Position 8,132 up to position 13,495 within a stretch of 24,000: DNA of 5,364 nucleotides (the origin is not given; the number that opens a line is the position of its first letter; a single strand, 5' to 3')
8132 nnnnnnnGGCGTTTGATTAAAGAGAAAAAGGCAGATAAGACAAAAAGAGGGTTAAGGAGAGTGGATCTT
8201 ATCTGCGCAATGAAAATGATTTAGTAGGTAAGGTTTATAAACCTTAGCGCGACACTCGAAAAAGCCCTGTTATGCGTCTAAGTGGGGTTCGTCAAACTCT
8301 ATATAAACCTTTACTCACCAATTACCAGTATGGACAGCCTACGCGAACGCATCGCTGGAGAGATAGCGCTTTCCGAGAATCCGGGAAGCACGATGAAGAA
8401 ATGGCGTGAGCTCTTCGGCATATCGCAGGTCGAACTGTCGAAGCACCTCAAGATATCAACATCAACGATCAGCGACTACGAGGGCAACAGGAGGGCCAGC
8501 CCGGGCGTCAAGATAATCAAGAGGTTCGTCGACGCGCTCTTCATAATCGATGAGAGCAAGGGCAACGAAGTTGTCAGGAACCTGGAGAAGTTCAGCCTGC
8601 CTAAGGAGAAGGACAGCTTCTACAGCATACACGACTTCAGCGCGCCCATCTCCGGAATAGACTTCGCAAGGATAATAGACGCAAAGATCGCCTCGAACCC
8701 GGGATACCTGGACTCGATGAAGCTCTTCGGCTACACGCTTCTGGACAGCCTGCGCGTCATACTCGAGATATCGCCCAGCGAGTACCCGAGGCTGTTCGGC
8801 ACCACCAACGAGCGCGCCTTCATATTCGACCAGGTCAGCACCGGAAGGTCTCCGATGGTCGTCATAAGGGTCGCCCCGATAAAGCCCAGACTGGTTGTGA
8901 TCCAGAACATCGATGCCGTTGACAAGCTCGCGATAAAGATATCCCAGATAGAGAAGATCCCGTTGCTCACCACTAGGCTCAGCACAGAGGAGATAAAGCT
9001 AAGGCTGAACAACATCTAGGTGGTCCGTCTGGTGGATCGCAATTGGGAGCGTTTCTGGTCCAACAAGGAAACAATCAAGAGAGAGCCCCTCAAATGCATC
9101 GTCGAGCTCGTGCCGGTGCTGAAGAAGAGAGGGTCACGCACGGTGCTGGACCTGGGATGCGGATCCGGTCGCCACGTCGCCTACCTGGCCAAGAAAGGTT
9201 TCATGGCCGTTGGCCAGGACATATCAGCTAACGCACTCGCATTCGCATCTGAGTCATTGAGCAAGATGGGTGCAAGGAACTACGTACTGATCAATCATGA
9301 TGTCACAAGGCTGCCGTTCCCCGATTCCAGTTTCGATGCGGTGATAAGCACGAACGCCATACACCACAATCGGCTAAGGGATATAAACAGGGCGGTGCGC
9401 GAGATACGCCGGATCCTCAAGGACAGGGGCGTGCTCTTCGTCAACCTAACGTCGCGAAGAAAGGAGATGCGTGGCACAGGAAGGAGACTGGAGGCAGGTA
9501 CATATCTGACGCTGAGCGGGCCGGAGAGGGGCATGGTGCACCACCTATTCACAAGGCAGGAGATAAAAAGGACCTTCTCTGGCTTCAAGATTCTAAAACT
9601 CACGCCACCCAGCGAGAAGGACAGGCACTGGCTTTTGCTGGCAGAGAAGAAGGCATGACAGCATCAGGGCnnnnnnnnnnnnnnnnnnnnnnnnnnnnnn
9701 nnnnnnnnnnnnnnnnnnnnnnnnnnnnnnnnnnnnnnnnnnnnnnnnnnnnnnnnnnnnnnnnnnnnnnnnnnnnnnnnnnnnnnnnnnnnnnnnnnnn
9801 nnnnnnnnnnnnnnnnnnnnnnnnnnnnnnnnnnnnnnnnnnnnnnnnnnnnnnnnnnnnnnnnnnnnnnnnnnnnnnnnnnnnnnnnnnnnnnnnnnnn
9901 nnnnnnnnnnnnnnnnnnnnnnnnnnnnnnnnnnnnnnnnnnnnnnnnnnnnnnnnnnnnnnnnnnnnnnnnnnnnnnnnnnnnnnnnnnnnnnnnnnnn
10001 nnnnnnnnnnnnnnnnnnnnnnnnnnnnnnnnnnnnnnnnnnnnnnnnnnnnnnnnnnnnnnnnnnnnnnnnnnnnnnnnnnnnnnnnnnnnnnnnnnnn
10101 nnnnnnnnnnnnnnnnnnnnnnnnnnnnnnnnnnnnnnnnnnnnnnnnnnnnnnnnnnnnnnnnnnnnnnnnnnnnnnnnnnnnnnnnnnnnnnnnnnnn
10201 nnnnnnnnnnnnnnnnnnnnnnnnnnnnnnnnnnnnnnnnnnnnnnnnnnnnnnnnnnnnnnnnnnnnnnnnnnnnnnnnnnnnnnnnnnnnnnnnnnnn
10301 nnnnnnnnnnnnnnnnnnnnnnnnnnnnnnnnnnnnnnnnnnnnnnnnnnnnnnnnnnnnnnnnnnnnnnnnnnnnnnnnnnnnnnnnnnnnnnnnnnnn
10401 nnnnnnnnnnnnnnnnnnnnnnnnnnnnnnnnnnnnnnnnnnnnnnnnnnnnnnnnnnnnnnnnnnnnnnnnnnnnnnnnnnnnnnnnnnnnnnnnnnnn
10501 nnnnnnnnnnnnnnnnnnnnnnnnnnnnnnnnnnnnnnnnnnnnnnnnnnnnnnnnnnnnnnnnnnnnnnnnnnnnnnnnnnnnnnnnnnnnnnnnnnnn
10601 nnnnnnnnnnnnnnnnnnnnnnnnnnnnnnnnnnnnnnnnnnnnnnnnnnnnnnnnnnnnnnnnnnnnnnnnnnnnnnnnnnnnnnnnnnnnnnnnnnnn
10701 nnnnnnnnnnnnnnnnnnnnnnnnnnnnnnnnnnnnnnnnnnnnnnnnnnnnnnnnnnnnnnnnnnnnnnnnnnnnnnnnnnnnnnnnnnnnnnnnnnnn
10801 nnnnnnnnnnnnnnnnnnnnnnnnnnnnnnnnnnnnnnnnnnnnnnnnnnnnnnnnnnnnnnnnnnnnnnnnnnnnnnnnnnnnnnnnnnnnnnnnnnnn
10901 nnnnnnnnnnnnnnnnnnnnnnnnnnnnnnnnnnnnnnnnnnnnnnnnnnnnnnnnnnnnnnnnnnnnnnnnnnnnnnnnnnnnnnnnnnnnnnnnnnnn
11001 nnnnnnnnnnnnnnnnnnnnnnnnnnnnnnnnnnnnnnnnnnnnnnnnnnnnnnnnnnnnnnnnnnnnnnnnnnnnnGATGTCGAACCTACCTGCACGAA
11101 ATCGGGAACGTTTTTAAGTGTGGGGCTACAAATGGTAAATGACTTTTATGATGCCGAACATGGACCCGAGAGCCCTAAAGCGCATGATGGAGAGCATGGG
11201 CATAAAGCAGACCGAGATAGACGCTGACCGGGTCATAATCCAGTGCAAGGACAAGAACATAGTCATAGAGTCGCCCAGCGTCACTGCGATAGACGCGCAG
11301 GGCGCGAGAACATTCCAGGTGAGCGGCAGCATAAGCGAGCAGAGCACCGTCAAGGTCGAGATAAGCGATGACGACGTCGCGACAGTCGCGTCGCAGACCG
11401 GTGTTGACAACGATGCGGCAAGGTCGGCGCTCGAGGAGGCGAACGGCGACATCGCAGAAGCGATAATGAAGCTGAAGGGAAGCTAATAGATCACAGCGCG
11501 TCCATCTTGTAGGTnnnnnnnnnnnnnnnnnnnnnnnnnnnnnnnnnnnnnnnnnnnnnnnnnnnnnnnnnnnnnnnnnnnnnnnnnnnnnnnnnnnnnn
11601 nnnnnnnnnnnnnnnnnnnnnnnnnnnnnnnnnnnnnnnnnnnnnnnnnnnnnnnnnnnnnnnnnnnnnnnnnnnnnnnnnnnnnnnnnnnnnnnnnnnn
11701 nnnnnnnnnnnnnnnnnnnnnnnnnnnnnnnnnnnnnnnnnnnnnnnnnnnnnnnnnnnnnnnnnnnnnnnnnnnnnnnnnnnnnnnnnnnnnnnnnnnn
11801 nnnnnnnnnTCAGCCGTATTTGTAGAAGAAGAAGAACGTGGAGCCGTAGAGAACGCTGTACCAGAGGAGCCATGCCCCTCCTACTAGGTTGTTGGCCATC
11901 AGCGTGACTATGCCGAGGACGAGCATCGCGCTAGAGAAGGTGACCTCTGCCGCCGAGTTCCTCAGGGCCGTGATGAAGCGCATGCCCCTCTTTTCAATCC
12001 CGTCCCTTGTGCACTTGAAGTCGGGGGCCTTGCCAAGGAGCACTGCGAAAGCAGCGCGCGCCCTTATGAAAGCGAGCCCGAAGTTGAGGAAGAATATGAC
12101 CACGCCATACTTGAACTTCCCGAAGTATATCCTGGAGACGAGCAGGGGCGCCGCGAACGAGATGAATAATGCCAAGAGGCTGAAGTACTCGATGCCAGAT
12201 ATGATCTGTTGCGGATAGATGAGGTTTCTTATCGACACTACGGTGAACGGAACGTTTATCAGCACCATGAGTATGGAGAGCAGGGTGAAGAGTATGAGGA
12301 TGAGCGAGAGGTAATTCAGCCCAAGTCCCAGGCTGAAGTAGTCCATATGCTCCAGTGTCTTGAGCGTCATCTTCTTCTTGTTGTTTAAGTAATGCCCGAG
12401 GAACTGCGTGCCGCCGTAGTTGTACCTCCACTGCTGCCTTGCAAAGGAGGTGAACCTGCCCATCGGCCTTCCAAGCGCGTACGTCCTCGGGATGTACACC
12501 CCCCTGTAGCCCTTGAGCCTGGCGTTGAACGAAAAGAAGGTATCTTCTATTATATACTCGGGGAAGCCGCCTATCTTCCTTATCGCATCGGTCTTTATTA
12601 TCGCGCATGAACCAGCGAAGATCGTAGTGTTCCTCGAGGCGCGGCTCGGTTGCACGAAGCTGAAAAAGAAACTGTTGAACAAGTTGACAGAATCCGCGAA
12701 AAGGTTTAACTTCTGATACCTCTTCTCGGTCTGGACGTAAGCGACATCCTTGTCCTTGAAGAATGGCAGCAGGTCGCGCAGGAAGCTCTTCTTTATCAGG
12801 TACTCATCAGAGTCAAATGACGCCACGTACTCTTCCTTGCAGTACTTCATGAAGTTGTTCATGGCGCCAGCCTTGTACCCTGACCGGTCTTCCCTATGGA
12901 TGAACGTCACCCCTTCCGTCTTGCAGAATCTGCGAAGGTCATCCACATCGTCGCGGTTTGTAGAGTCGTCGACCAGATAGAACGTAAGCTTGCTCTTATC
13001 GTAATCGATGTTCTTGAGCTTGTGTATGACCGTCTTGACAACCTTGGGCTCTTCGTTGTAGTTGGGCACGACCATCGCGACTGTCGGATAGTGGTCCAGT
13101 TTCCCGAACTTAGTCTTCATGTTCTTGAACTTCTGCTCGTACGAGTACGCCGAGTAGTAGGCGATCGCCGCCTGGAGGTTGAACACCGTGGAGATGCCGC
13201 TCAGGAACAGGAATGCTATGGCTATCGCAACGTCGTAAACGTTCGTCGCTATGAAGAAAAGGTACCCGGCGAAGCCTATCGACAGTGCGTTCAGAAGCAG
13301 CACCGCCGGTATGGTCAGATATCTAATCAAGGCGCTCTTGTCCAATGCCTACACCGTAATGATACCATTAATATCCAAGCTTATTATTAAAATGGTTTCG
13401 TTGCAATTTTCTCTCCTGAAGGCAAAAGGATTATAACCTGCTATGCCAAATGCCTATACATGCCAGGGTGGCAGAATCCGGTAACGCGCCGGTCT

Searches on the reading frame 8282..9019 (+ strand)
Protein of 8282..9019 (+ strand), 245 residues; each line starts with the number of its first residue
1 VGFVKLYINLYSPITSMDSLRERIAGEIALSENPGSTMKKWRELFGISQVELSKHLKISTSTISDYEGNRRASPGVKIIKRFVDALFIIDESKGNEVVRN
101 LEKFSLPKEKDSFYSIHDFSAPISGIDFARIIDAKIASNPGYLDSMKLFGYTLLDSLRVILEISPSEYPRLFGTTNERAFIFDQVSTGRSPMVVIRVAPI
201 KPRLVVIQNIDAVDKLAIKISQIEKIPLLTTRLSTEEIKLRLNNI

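Call 16: search_protein_families(library=pfam, proteins=[window:8282-9019:+], max_evalue=0.001)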
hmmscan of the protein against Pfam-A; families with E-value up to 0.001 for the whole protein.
window:8282-9019:+ (245 aa): 3 families
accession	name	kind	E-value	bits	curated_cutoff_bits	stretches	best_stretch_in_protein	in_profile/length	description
PF01381.28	HTH_3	-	1e-07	32.3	23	1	38-87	1-49/55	Helix-turn-helix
PF12844.13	HTH_19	-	9.2e-05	22.7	30.2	1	38-78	4-43/64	Helix-turn-helix domain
PF13560.12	HTH_31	-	0.00012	22.7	27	1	37-86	5-54/64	Helix-turn-helix domain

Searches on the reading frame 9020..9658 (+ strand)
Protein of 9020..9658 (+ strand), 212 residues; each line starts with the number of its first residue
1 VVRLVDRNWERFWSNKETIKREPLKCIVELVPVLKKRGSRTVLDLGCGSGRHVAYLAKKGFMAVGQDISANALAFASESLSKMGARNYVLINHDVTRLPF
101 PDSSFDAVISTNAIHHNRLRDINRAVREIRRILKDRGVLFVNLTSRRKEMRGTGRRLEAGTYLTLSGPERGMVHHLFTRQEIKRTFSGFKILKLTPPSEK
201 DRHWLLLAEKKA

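Call 16: search_protein_families(library=pfam, proteins=[window:9020-9658:+], max_evalue=0.001)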
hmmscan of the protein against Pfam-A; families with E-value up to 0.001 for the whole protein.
window:9020-9658:+ (212 aa): 16 families
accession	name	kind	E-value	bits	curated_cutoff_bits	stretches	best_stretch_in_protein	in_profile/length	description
PF08241.18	Methyltransf_11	-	4.7e-24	85.3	21.2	1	43-141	1-95/95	Methyltransferase domain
PF13649.12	Methyltransf_25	-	1.6e-23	83.6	27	1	42-137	1-97/97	Methyltransferase domain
PF13847.12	Methyltransf_31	-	2.7e-19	69.7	27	1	39-145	4-113/145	Methyltransferase domain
PF08242.18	Methyltransf_12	-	8e-17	62.2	30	1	43-139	1-98/98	Methyltransferase domain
PF13489.12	Methyltransf_23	-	2.6e-14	53.7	27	1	35-187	19-155/164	Methyltransferase domain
PF01209.24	Ubie_methyltran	-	9.2e-11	42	20.1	1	36-147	46-157/233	ubiE/COQ5 methyltransferase family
PF05175.20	MTS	-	8.5e-10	39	23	1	30-141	23-138/170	Methyltransferase small domain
PF05148.21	Methyltransf_8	-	4.2e-08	33.8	27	1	20-157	53-173/219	Hypothetical methyltransferase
PF02353.26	CMAS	-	7.1e-08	32.5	27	1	36-149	60-172/273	Mycolic acid cyclopropane synthetase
PF03848.20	TehB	-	5.5e-07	29.6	20.4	1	39-134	31-125/193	Tellurite resistance protein TehB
PF07021.18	MetW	-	6.1e-07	29.7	21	1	27-143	7-112/193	Methionine biosynthesis protein MetW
PF03141.22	Methyltransf_29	-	6.2e-06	25.5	23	1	27-139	105-215/506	Putative S-adenosyl-L-methionine-dependent methyltransferase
PF24675.1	NpmA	-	1.5e-05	24.8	60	1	36-99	21-90/214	16S rRNA (adenine(1408)-N(1))-methyltransferase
PF08003.17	Methyltransf_9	-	5.4e-05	22.7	23.8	1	33-139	110-215/315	Protein of unknown function (DUF1698)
PF06080.18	DUF938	-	0.00017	21.9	27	1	31-141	19-137/202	Protein of unknown function (DUF938)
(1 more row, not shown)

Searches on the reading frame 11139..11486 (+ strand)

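Call 17: search_protein_families(library=pfam, proteins=[window:11139-11486:+], max_evalue=0.001)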
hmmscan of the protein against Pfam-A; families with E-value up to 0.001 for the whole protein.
window:11139-11486:+ (115 aa): 3 families
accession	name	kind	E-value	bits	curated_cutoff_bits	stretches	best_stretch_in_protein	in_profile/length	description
PF01849.23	NAC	-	3.3e-13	49.8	21.3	1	10-67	1-56/57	NAC domain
PF19026.7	UBA_HYPK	-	1.9e-08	34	27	1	73-112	1-40/41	HYPK UBA domain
PF14555.12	UBA_4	-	0.00044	20.4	21.8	1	77-109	1-33/43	UBA-like domain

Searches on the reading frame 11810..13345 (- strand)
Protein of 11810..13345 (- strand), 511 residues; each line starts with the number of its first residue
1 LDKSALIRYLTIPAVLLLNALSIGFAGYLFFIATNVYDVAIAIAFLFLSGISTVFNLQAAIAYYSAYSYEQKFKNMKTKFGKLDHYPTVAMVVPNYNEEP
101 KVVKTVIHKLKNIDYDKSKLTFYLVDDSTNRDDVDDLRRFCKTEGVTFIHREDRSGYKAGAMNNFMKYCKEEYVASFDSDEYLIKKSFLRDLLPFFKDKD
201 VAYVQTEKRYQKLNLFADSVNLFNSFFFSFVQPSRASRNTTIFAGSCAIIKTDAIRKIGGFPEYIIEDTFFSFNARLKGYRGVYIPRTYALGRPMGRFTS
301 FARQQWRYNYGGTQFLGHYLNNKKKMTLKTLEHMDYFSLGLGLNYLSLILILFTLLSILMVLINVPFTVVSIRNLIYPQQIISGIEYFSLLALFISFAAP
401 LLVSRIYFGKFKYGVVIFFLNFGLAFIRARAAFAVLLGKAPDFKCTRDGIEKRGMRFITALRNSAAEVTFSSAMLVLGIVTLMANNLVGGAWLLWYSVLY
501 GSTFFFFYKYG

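Call 10: search_protein_families(library=pfam, proteins=[window:11810-13345:-], max_evalue=0.01)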
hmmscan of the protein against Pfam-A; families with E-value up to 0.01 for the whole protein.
window:11810-13345:- (511 aa): 5 families
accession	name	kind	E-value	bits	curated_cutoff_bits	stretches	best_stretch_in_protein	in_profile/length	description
PF00535.33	Glycos_transf_2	-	3.6e-20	73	23.3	1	92-258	3-167/168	Glycosyl transferase family 2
PF13641.12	Glyco_tranf_2_3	-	3.5e-17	63.6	27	1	87-288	1-207/230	Glycosyltransferase like family 2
PF13632.12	Glyco_trans_2_3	-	2e-14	54.3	27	1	177-368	5-183/198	Glycosyl transferase family group 2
PF13506.12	Glyco_transf_21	-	3.2e-06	27.2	21.7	1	148-308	8-172/174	Glycosyl transferase family 21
PF03552.20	Cellulose_synt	-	0.0018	17.3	24.7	1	147-228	169-261/722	Cellulose synthase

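Call 31: find_homologous_proteins(query=window:11810-13345:-, max_evalue=1e-30)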
Query window:11810-13345:- (511 aa): 246 proteins with E <= 1e-30 among 8000 candidates; the best 120 are listed.
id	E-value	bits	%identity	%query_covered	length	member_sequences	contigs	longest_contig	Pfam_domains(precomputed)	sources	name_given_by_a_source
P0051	0.0e+0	1135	100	100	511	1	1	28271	PF13632.13,PF13641.13,PF00535.33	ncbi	-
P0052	1.6e-222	758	66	100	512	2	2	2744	PF13632.13,PF13641.13,PF00535.33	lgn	-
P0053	9.6e-184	630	56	100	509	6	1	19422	PF13632.13,PF13506.14,PF13641.13,PF00535.33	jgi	-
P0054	1.8e-183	629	55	100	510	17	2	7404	PF13632.13,PF13506.14,PF13641.13,PF00535.33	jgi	-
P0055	3.8e-183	628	56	98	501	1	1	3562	PF13632.13,PF13506.14,PF13641.13,PF03552.21,PF00535.33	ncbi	-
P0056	4.3e-183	628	56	100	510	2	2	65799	PF13632.13,PF13641.13,PF00535.33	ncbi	ncbi:MAG: glycosyltransferase [Candidatus Micrarchaeia archaeon]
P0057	6.5e-181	620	55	100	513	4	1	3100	PF13632.13,PF13641.13,PF03552.21,PF00535.33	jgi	-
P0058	8.2e-181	620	55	100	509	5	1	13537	PF13632.13,PF13506.14,PF13641.13,PF00535.33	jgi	jgi:cellulose synthase (UDP-forming)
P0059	1.7e-178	612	55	100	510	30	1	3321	PF13632.13,PF13506.14,PF13641.13,PF00535.33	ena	-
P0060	3.0e-177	608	55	100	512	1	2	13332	PF13632.13,PF13506.14,PF13641.13,PF00535.33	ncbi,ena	-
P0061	1.3e-170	586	56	93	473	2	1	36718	PF13632.13,PF13506.14,PF13641.13,PF00535.33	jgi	jgi:cellulose synthase (UDP-forming)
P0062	1.1e-165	570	50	100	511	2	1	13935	PF13632.13,PF10111.15,PF13506.14,PF13641.13,PF03552.21,PF00535.33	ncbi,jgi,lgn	-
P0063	5.3e-165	568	51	100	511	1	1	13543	PF13632.13,PF13641.13,PF00535.33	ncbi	ncbi:MAG: glycosyltransferase [Candidatus Micrarchaeaceae archaeon]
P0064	3.7e-159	549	50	100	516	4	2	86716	PF13632.13,PF13506.14,PF13641.13,PF00535.33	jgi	-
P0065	7.0e-157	541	50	100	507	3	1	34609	PF13632.13,PF13506.14,PF13641.13,PF00535.33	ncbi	ncbi:MAG: glycosyltransferase [Candidatus Micrarchaeia archaeon]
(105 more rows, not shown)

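Call 32: find_encoding_contigs(protein=P0052, flank=10000, max_places=3)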
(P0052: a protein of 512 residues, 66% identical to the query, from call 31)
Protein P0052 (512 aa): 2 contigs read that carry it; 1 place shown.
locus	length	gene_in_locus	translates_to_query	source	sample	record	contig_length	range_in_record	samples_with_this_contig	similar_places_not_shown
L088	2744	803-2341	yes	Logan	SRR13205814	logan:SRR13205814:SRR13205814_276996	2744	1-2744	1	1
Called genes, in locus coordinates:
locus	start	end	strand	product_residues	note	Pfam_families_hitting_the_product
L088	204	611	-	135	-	-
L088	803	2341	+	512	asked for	PF00535:Glycos_transf_2, PF13641:Glyco_tranf_2_3, PF13632:Glyco_trans_2_3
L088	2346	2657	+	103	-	PF04242:DUF424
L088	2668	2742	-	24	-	?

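Call 33: find_encoding_contigs(protein=P0056, flank=10000, max_places=2)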
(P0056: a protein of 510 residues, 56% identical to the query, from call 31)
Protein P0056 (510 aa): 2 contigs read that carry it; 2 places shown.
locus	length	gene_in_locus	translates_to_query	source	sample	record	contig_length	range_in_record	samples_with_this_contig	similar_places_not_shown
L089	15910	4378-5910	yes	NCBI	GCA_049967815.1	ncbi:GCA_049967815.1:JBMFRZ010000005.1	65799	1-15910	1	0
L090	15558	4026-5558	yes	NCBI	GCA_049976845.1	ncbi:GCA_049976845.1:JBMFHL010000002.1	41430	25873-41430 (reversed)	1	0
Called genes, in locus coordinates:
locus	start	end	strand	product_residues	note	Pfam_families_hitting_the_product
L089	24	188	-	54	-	-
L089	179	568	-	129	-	-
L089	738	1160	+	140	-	PF13686:DrsE_2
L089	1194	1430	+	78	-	PF01206:TusA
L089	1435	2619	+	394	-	PF07992:Pyr_redox_2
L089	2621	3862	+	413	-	PF01142:TruD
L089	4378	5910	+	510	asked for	PF00535:Glycos_transf_2, PF13641:Glyco_tranf_2_3, PF13632:Glyco_trans_2_3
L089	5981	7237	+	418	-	PF00999:Na_H_Exchanger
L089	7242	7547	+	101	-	PF04242:DUF424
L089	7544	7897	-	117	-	PF01849:NAC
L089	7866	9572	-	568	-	-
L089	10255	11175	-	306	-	-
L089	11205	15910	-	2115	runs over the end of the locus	-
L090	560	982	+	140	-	PF13686:DrsE_2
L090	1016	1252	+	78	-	PF01206:TusA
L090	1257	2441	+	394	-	PF07992:Pyr_redox_2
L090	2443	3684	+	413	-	PF01142:TruD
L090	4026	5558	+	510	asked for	PF00535:Glycos_transf_2, PF13641:Glyco_tranf_2_3, PF13632:Glyco_trans_2_3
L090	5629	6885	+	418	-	PF00999:Na_H_Exchanger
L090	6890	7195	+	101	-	PF04242:DUF424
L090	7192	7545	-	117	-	PF01849:NAC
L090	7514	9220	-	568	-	-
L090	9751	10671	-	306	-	-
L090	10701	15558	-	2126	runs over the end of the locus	-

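Call 34: find_encoding_contigs(protein=P0053, flank=10000, max_places=2)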
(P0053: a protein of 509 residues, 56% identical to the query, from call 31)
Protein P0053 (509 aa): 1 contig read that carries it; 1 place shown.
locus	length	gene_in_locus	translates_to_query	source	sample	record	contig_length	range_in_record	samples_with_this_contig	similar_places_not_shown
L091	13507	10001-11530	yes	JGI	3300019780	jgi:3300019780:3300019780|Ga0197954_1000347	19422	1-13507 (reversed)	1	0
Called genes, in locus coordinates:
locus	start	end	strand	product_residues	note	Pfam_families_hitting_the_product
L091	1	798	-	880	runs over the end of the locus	PF01326:PPDK_N, PF00391:PEP-utilizers, PF02896:PEP-utilizers_C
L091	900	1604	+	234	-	PF01255:Prenyltransf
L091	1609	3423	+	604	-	PF09843:DUF2070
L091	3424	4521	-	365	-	PF04406:TP6A_N, PF20768:Topo_VI_alpha, PF21180:TOP6A-Spo11_Toprim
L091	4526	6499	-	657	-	PF00493:MCM (faint), PF01078:Mg_chelatase, PF05496:RuvB_N (faint), PF13654:AAA_32 (weak), PF00158:Sigma54_activat, PF20436:LonB_AAA-LID, PF05362:Lon_C, PF13541:ChlI, +8 more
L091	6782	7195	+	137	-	PF13686:DrsE_2, PF02635:DsrE, PF13686:DrsE_2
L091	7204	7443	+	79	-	PF01206:TusA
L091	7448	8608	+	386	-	PF07992:Pyr_redox_2, PF21706:FCSD_central (weak)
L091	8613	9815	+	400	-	PF01142:TruD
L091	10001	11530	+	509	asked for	PF13506:Glyco_transf_21 (faint), PF00535:Glycos_transf_2, PF13641:Glyco_tranf_2_3, PF13632:Glyco_trans_2_3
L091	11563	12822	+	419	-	PF00999:Na_H_Exchanger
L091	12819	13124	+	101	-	PF04242:DUF424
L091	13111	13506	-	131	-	?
